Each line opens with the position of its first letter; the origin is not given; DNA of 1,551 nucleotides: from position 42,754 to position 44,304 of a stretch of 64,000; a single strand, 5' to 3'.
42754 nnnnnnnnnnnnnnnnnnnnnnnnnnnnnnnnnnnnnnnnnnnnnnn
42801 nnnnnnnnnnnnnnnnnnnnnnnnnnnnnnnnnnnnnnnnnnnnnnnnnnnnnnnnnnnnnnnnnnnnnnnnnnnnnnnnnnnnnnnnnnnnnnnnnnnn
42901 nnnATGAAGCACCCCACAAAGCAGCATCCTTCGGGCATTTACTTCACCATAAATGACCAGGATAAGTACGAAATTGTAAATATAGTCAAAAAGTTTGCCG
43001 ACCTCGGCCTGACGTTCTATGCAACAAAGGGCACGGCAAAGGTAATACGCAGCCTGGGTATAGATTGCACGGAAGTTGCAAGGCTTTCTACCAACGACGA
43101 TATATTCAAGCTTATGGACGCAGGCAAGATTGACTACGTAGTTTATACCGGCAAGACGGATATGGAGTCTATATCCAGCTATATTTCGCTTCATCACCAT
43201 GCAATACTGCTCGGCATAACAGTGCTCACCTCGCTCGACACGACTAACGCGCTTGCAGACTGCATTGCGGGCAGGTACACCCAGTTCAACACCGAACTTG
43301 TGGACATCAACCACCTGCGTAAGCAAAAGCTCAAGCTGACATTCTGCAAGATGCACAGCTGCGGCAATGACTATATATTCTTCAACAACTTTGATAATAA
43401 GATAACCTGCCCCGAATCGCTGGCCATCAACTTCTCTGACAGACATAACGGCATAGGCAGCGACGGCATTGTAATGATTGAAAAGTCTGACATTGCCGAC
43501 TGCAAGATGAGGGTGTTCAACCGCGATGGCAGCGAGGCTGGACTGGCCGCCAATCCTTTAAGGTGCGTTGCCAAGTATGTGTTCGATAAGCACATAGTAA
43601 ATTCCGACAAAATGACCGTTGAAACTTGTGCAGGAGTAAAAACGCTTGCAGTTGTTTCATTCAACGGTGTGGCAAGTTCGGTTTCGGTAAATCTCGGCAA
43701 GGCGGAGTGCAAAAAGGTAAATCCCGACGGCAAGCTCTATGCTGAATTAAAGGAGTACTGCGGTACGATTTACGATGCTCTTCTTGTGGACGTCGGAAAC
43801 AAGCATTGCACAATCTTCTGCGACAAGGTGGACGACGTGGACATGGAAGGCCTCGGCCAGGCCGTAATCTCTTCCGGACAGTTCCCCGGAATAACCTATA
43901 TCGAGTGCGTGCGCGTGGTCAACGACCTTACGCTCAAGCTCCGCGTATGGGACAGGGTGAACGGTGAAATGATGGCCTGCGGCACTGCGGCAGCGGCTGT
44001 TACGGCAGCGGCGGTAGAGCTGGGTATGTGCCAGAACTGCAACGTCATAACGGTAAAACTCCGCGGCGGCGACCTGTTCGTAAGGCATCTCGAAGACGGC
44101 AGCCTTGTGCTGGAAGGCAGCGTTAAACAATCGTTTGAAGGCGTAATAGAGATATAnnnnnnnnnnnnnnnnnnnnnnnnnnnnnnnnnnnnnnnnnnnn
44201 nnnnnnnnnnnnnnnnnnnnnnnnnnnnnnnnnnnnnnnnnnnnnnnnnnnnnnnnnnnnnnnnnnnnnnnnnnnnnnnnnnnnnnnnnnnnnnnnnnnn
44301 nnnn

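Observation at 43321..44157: CarB fused in frame to a DapF-like domain that has lost the first catalytic cysteine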

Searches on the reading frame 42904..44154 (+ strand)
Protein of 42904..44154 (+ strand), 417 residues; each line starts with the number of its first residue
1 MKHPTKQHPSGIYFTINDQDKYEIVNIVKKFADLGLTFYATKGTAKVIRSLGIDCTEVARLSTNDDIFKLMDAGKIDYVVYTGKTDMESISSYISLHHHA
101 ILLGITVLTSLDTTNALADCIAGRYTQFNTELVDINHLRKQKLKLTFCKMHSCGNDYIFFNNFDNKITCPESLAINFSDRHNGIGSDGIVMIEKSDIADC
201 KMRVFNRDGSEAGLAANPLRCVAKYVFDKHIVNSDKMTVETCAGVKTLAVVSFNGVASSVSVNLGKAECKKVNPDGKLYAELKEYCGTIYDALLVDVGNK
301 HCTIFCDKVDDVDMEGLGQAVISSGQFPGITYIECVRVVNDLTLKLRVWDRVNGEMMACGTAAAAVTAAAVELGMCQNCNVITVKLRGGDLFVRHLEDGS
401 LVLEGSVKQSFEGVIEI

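Call 55: predict_structure(alignment_id=A2)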
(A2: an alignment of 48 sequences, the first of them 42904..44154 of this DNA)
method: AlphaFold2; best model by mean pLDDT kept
length: 417 residues; sequences in the alignment: 48
mean_pLDDT: 83.7   pTM: 0.67
mean pLDDT of the five models: 83.7, 83.4, 83.0, 82.5, 82.3
residues with pLDDT >= 90: 178; 70-90: 180; 50-70: 40; < 50: 19
segments of 3 or more residues with pLDDT < 50: 273-281
pLDDT, mean of each block of 10 residues (from residue 1): 55 89 84 88 91 89 85 91 82 90 89 83 58 58 86 82 86 72 65 96 85 89 95 95 94 93 91 46 58 86 89 84 74 91 93 82 94 93 91 94 93 85
secondary structure, 60 per line:
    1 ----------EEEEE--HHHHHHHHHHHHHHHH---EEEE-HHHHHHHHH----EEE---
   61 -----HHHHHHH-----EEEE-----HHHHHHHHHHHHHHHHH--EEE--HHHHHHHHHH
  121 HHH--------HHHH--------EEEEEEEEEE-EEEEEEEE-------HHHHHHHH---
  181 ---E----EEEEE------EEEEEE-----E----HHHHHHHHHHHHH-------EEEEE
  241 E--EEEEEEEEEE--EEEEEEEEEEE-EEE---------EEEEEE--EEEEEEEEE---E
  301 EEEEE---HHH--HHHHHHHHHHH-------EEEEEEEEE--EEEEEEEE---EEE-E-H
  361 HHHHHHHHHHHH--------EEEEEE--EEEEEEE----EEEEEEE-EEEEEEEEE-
elements in order: E11-15 H18-33 E37-40 H42-50 E55-57 H66-72 E78-81 H87-103 E106-108 H111-123 H132-135 E144-153 E155-162 H170-177 E189-193 E200-205 H216-228 E236-241 E244-253 E256-266 E268-270 E280-285 E288-296 E300-305 H314-324 E332-340 E343-350 E354-356 H360-372 E381-386 E389-395 E400-406 E408-416

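Call 58: fold_search(model_id=the predicted structure, library=pdb)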
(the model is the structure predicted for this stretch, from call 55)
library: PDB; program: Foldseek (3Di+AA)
matches with E <= 10: 1096; with E <= 0.001: 138
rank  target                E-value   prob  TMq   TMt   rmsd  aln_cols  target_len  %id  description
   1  2otn_A                1.1e-29  1.00  0.57  0.79   4.4       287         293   33  Crystal structure of the catalytically active form of diaminopimelate epimerase from Bacillus anthracis (released 2008-03-04)
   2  2otn_B                1.1e-26  1.00  0.50  0.69   5.3       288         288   32  Crystal structure of the catalytically active form of diaminopimelate epimerase from Bacillus anthracis (released 2008-03-04)
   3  9mro_A                4.2e-24  1.00  0.57  0.83   3.4       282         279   32  Crystal structures of a cyanobacterial DAP epimerase bound to either D,L-aziDAP or D,L-alpha-methyl DAP (released 2025-07-16)
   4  8qzy_A                4.7e-24  1.00  0.55  0.80   4.3       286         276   27  Structural and biochemical characterization of diaminopimelate epimerase from Pseudomonas aeruginosa (released 2024-11-06)
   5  5ha4_B                1.1e-23  1.00  0.58  0.84   3.3       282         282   29  Structure of a diaminopimelate epimerase from Acinetobacter baumannii (released 2016-01-27)
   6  5ha4_A                2.1e-23  1.00  0.58  0.84   3.3       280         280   29  Structure of a diaminopimelate epimerase from Acinetobacter baumannii (released 2016-01-27)
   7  4ijz_A                1.2e-22  1.00  0.53  0.78   4.8       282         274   29  Crystal structure of diaminopimelate epimerase from Escherichia coli (released 2013-02-20)
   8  8qzy_B                1.3e-22  1.00  0.55  0.80   4.6       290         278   27  Structural and biochemical characterization of diaminopimelate epimerase from Pseudomonas aeruginosa (released 2024-11-06)
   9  3ejx_B                1.5e-22  1.00  0.55  0.78   4.6       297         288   29  Crystal structure of diaminopimelate epimerase from Arabidopsis thaliana in complex with LL-AziDAP (released 2009-02-17)
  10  3ejx_D                1.5e-22  1.00  0.57  0.77   4.6       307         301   28  Crystal structure of diaminopimelate epimerase from Arabidopsis thaliana in complex with LL-AziDAP (released 2009-02-17)
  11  3ejx_A                1.6e-22  1.00  0.56  0.80   3.6       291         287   29  Crystal structure of diaminopimelate epimerase from Arabidopsis thaliana in complex with LL-AziDAP (released 2009-02-17)
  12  2q9h                  2.0e-22  1.00  0.54  0.81   4.1       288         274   26  Crystal structure of the C73S mutant of diaminopimelate epimerase (released 2007-10-23)
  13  2q9j                  2.3e-22  1.00  0.54  0.80   4.1       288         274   26  Crystal structure of the C217S mutant of diaminopimelate epimerase (released 2007-10-23)
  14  7vdy_A                2.8e-22  1.00  0.56  0.80   3.9       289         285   24  Crystal structure of O-ureidoserine racemase (released 2021-12-15)
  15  4ijz_B                2.8e-22  1.00  0.54  0.78   4.4       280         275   28  Crystal structure of diaminopimelate epimerase from Escherichia coli (released 2013-02-20)
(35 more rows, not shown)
